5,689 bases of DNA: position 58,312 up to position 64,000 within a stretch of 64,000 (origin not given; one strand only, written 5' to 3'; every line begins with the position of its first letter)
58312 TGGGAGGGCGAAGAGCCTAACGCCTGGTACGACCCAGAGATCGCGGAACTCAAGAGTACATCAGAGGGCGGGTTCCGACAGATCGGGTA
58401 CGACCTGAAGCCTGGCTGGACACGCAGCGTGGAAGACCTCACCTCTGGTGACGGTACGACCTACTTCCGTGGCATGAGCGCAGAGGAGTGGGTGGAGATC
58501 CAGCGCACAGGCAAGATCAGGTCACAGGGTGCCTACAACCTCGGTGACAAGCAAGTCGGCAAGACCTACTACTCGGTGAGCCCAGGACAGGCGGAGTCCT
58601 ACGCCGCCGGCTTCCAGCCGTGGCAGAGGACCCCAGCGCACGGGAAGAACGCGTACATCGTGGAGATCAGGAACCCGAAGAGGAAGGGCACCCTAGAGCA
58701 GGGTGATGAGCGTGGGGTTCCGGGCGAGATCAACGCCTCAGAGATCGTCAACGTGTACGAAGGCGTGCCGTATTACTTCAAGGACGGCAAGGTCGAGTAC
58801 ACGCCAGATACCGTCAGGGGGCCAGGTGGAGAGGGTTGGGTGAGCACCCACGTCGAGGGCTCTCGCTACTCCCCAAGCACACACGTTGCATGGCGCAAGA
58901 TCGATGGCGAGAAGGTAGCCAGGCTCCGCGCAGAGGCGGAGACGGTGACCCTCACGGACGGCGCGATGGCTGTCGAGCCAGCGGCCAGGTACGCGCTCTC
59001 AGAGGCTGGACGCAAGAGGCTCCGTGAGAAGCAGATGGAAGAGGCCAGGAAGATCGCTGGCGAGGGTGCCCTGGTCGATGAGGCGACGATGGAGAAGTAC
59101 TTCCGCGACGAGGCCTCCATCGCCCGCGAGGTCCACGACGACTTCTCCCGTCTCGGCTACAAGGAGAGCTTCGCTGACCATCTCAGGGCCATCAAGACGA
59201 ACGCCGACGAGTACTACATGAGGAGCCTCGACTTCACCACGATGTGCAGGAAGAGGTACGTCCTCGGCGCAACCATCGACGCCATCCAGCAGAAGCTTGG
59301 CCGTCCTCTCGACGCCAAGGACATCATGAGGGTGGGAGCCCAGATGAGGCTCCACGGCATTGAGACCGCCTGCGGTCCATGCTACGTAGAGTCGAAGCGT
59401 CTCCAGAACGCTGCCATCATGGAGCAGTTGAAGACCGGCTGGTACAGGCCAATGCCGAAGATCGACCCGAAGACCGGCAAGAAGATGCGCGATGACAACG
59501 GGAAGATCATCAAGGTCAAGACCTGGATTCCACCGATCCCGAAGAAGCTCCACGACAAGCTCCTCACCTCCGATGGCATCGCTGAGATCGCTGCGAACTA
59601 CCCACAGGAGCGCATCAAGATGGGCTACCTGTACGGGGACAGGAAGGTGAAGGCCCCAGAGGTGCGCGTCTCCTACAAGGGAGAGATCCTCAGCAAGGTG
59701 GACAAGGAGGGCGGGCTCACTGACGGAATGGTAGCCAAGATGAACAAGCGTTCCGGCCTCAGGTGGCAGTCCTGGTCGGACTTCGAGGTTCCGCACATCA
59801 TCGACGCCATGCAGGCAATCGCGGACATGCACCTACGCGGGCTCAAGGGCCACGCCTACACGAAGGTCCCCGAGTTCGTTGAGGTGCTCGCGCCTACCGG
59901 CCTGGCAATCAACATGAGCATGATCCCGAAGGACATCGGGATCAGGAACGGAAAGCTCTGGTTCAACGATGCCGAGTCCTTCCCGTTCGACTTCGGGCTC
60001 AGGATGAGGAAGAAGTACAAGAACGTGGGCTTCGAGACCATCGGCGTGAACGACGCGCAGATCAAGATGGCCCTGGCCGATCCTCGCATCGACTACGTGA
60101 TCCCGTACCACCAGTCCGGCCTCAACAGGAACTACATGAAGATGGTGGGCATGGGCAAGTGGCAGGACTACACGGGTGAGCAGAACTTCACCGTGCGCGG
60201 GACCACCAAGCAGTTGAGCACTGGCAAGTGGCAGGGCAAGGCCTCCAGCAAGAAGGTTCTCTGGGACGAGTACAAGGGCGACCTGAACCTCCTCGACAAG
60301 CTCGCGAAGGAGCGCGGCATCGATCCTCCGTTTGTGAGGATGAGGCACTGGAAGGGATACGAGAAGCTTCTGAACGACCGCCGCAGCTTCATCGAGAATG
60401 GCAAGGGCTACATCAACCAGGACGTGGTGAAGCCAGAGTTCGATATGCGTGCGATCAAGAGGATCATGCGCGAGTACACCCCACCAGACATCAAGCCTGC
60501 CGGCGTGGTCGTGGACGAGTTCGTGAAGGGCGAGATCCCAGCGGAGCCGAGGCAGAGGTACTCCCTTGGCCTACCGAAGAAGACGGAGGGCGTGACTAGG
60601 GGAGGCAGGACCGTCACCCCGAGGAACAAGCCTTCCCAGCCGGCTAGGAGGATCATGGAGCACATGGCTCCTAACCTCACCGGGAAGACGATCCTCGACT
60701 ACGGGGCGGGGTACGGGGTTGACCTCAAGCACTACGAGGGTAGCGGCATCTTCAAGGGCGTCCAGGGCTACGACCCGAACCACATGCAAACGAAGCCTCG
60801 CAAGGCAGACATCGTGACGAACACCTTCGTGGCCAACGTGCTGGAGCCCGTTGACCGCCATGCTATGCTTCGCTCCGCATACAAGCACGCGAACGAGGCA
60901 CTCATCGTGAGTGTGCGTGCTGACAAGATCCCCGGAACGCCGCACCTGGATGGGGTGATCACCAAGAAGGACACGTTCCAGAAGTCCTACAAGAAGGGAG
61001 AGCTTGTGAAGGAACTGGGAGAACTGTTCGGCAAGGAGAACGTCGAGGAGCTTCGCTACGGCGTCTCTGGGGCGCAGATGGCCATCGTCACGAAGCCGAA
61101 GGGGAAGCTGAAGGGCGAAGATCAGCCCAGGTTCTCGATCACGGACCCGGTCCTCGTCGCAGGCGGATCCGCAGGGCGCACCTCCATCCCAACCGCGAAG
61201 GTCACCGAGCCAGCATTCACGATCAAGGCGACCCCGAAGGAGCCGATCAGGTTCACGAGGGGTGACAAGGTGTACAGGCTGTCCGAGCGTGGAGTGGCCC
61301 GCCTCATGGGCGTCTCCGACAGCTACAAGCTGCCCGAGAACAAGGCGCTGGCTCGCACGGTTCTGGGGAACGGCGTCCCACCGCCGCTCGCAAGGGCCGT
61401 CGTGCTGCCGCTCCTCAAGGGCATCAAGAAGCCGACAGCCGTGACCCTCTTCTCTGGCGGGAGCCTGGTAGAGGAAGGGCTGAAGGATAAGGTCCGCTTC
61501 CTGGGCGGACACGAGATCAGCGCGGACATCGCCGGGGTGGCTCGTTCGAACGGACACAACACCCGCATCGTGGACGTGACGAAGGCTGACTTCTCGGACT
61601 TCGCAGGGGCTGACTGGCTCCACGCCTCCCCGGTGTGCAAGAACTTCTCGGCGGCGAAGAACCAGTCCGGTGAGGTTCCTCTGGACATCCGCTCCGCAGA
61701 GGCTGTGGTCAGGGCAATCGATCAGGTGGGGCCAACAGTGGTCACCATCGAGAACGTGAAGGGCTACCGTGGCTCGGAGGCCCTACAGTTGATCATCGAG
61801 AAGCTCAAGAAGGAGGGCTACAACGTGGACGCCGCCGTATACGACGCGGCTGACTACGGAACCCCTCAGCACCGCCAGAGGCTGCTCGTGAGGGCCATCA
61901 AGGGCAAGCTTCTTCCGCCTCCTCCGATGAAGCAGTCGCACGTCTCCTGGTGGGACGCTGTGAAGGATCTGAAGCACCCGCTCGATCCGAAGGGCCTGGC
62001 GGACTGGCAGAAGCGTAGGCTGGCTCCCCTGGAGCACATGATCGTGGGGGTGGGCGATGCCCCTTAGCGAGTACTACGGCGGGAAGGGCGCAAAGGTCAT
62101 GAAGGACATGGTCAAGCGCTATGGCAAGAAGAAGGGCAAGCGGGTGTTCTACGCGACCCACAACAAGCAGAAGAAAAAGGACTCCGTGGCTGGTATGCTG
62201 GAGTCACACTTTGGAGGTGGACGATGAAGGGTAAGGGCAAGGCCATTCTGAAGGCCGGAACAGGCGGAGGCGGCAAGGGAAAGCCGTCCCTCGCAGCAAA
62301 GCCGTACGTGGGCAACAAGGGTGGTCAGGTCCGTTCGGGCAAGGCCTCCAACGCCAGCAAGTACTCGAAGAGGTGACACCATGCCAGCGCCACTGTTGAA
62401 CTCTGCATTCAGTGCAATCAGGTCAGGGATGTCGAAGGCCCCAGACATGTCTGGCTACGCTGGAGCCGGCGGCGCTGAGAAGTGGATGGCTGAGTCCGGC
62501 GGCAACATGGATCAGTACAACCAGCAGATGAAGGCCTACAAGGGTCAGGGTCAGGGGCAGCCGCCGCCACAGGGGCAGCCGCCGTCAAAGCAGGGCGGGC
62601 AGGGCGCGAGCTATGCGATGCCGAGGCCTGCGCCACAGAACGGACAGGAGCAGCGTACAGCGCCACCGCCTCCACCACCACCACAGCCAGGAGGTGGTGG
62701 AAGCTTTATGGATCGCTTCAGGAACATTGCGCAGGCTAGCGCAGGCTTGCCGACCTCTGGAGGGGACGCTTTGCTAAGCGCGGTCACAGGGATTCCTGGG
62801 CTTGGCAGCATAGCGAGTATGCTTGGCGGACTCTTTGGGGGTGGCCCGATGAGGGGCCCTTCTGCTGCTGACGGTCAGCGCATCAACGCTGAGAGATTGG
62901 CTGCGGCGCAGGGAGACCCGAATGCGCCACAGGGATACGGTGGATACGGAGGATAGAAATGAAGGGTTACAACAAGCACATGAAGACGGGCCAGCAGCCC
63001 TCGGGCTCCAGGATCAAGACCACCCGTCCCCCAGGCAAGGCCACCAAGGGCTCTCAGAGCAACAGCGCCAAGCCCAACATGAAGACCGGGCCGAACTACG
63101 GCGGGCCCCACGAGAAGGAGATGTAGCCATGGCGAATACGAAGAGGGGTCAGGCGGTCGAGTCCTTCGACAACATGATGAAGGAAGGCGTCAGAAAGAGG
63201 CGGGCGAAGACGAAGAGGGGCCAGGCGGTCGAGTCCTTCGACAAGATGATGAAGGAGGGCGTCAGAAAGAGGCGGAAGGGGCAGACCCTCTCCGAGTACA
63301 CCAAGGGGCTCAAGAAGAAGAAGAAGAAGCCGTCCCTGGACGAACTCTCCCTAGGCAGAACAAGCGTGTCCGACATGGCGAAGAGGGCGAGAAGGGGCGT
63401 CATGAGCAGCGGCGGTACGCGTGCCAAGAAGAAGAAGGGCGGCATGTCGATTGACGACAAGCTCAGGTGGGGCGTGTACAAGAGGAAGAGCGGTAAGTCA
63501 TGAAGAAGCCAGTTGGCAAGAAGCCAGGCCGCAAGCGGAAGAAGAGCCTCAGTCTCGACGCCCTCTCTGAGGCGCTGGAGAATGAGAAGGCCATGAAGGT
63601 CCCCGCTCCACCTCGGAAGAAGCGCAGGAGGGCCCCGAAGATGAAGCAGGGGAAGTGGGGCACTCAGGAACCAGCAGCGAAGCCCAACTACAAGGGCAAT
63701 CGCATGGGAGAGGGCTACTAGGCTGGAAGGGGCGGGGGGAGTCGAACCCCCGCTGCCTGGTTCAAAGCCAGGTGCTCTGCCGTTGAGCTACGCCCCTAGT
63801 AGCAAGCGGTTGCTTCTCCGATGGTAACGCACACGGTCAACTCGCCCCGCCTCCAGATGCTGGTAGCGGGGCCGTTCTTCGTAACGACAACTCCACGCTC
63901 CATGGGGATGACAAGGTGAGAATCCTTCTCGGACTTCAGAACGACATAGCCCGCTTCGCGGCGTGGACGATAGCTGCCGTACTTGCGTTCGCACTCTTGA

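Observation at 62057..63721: Run of five short, lysine-rich, highly basic proteins after the giant gene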

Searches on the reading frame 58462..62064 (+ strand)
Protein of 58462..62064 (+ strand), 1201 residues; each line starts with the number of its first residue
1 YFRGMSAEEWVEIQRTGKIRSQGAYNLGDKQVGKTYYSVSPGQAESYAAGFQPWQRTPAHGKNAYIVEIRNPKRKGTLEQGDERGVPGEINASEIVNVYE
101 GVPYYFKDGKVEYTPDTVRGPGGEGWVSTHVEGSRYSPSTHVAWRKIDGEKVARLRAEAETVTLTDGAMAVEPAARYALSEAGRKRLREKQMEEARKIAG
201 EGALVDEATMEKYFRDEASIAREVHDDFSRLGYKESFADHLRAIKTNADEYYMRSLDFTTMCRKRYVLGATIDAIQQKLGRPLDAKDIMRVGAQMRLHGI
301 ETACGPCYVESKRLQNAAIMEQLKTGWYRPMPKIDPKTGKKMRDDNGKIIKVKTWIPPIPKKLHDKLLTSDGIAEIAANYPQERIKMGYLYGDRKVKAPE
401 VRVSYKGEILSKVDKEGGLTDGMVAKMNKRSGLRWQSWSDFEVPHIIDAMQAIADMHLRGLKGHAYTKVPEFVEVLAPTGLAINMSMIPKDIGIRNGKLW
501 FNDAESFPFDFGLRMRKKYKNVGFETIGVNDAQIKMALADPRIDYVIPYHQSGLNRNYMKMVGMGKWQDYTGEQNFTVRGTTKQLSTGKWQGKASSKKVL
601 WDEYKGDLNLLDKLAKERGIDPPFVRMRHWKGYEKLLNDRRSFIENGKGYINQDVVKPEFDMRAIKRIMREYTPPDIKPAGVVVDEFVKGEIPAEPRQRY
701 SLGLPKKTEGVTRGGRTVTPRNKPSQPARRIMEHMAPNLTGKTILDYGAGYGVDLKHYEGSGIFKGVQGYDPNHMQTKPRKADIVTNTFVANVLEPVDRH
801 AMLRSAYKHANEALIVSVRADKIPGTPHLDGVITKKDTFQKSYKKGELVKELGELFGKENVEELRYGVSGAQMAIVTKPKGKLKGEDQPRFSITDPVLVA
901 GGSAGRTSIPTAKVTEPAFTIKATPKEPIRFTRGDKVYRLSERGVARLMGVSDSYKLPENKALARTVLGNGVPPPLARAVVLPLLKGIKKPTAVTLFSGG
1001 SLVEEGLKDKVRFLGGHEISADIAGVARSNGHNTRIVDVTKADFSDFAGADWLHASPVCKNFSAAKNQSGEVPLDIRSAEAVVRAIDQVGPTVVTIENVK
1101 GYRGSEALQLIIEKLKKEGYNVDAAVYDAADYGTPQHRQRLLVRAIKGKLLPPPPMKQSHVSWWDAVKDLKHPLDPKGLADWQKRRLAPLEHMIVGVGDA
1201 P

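Call 53: find_homologous_proteins(query=window:58462-62064:+, max_evalue=1e-10)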
Query window:58462-62064:+ (1201 aa): 25 proteins with E <= 1e-10 among 8000 candidates.
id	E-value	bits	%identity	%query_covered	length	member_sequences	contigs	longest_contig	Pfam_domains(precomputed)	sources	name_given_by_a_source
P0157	5.9e-119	417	41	56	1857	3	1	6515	PF18760.8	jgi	jgi:hypothetical protein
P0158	1.7e-101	359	36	41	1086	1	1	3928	PF00145.24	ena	-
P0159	9.5e-95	337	41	27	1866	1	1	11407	PF13489.13,PF18905.6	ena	-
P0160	1.2e-74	270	38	35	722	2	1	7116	-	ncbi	-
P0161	7.2e-71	258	36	39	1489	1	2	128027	-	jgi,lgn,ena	-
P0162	1.4e-69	253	35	36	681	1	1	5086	-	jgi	jgi:hypothetical protein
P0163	4.9e-64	235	35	41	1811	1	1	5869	-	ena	-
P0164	4.6e-63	232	33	41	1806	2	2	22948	PF18857.7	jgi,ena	-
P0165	6.6e-61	225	33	41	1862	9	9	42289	PF18857.7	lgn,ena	-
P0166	4.3e-53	199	35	35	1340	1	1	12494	-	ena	-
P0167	1.0e-50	191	34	41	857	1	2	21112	PF18812.7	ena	-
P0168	5.7e-50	188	32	46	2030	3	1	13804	PF13151.13,PF18760.8,PF18819.7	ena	-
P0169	1.3e-49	187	30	45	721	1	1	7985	-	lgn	-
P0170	1.3e-48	184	63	12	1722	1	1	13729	-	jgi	jgi:hypothetical protein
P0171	3.0e-48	183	33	41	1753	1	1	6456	PF18760.8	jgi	jgi:hypothetical protein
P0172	3.6e-48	182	33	41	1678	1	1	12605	PF18798.7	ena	-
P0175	1.5e-46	177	30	40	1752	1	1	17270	PF18798.7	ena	-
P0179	1.3e-42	164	33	33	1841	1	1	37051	PF18798.7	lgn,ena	-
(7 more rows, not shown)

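Call 54: find_encoding_contigs(protein=P0161, flank=8000, max_places=2)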
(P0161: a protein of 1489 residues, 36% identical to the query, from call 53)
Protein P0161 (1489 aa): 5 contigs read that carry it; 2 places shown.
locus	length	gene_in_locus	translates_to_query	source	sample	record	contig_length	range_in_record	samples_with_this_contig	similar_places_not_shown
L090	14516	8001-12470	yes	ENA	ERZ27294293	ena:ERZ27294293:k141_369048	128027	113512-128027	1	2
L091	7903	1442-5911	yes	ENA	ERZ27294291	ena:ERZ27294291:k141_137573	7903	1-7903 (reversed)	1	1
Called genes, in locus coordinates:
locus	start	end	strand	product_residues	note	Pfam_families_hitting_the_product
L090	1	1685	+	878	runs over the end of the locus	-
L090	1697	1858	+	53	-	-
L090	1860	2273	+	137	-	-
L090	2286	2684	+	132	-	-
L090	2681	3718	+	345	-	-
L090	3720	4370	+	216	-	-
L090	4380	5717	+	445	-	-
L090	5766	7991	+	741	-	-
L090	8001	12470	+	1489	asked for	-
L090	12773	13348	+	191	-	-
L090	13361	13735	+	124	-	-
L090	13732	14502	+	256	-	PF21722:Gly_rich_2 (weak)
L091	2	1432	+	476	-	?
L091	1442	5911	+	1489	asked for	-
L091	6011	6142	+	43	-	-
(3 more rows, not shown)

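Call 55: find_encoding_contigs(protein=P0158, flank=8000, max_places=2)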
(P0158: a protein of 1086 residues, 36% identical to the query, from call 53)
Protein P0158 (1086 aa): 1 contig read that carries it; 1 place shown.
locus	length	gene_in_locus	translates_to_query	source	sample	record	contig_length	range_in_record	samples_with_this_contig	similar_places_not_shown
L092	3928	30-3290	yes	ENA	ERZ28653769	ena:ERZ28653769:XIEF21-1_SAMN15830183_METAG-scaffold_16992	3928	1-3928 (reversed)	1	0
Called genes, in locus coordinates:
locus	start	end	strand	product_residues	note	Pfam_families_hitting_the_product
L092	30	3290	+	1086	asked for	PF00145:DNA_methylase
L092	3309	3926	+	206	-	?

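Call 56: find_encoding_contigs(protein=P0165, flank=8000, max_places=2)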
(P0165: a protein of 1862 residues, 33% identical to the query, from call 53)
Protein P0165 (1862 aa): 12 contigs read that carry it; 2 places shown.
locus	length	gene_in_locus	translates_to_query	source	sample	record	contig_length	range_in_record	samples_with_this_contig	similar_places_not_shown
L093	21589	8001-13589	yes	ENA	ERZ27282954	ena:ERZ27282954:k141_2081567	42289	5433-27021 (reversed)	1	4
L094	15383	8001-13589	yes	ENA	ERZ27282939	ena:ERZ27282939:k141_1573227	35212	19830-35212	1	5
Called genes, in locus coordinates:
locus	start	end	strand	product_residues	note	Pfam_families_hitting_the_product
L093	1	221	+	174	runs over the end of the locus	-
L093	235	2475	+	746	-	PF13385:Laminin_G_3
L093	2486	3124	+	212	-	PF24175:SU10_adaptor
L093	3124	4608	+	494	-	-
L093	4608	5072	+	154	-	-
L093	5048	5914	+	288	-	-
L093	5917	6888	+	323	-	-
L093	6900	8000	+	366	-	-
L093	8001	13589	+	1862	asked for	PF18857:LPD38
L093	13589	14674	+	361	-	PF21939:Gp10_C (faint), PF07484:Collar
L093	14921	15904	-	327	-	PF13102:Phage_int_SAM_5 (faint), PF00589:Phage_integrase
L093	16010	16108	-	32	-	-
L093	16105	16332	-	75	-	PF12728:HTH_17 (weak)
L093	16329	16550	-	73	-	PF14090:HTH_39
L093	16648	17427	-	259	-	-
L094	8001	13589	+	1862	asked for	PF18857:LPD38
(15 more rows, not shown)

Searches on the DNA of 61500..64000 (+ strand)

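Call 6: search_dna_similar(query=window:61500-64000:+, collection=phages, mode=distant)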
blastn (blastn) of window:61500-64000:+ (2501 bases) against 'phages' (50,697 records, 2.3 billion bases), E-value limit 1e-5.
No match.
